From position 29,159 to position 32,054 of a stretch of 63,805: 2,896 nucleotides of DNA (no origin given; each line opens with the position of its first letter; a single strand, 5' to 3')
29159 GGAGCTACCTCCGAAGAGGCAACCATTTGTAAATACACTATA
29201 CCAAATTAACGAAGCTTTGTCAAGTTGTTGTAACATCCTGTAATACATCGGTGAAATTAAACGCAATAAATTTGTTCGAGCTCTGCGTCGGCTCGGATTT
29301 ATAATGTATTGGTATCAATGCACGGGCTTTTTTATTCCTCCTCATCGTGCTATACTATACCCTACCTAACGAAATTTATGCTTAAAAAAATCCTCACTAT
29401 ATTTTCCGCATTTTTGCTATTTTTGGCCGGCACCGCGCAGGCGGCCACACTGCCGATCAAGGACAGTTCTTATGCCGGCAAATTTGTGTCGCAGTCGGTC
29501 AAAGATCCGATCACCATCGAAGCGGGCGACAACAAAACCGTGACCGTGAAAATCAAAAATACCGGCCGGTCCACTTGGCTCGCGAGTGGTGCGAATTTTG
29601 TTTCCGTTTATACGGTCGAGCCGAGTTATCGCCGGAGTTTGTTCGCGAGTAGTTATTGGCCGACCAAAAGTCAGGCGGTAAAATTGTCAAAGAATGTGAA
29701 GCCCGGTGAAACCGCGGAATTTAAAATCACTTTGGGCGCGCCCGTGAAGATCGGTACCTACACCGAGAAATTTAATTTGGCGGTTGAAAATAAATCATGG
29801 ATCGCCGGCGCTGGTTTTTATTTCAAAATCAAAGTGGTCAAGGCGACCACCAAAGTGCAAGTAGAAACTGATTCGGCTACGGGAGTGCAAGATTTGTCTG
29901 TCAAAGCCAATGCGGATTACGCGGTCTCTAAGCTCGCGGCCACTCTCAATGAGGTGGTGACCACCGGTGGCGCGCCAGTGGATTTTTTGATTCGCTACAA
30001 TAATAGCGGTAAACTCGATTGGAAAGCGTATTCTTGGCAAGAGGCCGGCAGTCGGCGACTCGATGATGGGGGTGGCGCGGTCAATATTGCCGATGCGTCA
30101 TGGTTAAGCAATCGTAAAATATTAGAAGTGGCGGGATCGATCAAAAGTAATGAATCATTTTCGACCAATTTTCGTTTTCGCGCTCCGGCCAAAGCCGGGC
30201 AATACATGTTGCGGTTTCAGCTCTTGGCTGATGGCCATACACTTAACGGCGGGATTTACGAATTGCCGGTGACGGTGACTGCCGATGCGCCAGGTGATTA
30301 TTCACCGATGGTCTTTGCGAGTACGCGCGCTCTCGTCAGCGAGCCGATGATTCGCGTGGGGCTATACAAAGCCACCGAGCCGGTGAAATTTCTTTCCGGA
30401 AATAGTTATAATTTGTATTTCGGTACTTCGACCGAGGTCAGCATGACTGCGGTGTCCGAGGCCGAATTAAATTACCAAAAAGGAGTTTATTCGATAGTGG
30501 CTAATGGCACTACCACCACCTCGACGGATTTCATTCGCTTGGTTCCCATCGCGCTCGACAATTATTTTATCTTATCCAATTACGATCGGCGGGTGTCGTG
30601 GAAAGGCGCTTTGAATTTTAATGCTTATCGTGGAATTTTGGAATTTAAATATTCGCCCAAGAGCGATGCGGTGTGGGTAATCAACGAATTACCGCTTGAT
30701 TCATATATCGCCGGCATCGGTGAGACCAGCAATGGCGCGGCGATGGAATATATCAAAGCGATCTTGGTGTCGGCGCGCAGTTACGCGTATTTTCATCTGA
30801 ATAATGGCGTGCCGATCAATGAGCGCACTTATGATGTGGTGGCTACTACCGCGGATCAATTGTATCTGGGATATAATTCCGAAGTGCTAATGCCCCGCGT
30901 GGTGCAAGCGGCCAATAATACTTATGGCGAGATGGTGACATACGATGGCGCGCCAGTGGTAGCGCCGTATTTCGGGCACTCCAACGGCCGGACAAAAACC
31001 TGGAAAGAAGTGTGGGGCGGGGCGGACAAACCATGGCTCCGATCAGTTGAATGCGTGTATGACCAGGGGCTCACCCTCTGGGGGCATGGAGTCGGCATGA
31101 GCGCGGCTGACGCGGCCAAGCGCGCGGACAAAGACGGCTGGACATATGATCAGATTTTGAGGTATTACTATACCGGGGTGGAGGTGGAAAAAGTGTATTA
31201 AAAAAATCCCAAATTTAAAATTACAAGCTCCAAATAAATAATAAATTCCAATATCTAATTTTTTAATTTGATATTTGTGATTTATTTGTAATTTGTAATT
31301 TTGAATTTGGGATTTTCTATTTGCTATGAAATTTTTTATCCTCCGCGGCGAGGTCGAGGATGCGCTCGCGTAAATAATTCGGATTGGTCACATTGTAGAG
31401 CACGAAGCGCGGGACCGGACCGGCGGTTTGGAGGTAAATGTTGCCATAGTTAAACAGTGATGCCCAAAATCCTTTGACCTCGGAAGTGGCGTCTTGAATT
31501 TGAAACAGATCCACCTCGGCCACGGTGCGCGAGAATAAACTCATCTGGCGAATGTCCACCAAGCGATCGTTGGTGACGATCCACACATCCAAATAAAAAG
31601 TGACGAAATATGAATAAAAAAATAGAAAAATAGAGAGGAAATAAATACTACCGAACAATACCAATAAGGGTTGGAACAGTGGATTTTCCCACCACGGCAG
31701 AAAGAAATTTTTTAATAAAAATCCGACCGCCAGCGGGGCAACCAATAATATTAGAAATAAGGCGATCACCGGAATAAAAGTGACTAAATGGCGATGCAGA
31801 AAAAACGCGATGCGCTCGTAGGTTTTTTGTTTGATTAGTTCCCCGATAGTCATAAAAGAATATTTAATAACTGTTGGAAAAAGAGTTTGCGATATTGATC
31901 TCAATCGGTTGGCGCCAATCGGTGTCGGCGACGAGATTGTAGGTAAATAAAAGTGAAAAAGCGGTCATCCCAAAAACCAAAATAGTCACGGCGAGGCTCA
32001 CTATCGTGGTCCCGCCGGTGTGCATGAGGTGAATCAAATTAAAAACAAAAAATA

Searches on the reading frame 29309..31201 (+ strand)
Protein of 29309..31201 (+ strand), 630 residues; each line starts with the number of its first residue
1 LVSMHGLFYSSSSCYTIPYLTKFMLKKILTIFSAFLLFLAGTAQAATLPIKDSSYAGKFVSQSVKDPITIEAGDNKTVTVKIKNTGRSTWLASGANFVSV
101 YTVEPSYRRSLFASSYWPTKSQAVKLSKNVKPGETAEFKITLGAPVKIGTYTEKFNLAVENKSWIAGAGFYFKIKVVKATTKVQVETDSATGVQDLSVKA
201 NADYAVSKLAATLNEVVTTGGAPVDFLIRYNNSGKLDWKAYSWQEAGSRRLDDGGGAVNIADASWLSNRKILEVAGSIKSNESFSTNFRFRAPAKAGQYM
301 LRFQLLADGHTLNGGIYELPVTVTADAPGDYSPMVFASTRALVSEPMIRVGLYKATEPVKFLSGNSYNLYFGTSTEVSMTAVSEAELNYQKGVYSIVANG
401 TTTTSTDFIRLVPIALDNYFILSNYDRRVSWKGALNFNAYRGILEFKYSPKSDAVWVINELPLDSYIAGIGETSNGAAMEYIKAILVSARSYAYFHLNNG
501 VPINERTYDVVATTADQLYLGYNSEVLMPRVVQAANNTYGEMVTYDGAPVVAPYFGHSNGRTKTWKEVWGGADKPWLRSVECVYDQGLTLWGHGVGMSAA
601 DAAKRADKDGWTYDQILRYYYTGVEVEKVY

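Call 8: find_encoding_contigs(protein=window:29309-31201:+, flank=10000, max_places=3)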
Protein window:29309-31201:+ (630 aa): no gene with exactly this product is on record in the collection.

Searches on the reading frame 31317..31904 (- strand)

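Call 23: search_protein_families(library=pfam, proteins=[window:31317-31904:-], max_evalue=0.1)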
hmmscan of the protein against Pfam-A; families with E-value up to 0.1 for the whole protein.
window:31317-31904:- (195 aa): 1 family
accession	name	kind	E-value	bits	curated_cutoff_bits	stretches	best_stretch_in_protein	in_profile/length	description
PF03703.20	bPH_2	-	5.6e-05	23.8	22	1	108-182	5-78/78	Bacterial PH domain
